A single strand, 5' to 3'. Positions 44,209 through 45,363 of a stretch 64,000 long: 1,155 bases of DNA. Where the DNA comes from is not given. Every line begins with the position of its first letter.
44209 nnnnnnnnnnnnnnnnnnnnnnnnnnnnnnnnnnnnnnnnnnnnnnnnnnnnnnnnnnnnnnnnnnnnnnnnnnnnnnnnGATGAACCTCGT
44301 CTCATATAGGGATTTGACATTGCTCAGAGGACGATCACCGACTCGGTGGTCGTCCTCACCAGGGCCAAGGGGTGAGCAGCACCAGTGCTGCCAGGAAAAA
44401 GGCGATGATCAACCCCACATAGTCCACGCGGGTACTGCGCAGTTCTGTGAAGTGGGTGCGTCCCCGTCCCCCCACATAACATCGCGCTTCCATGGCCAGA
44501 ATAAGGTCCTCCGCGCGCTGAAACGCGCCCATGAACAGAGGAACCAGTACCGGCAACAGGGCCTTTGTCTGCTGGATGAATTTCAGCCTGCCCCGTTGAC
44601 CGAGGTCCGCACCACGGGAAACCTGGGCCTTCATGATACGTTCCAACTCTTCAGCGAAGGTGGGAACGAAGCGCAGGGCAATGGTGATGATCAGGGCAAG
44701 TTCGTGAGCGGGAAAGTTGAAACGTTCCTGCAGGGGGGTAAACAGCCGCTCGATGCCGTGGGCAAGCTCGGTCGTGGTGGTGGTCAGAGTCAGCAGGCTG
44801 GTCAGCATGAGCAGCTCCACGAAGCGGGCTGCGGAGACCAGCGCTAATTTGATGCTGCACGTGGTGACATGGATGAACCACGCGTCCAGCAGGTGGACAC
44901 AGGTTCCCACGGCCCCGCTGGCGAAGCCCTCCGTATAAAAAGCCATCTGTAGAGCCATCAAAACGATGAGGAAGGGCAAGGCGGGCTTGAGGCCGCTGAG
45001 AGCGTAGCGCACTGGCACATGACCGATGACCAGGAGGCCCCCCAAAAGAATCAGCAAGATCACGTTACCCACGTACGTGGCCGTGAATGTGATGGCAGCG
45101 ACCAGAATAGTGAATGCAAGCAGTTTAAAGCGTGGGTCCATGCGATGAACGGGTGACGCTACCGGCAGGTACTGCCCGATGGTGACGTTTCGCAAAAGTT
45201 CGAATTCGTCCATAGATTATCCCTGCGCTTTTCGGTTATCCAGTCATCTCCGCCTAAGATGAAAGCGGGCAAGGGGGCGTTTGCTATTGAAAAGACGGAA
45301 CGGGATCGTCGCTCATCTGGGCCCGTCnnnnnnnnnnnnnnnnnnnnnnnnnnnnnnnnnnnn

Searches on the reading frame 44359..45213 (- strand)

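Call 43: search_protein_families(library=pfam, proteins=[window:44359-45213:-], max_evalue=0.0001)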
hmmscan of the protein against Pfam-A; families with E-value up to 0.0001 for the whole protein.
window:44359-45213:- (285 aa): 1 family
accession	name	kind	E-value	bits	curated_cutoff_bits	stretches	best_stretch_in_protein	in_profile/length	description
PF02361.21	CbiQ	-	1.2e-37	130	25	1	20-254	3-215/216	Cobalt transport protein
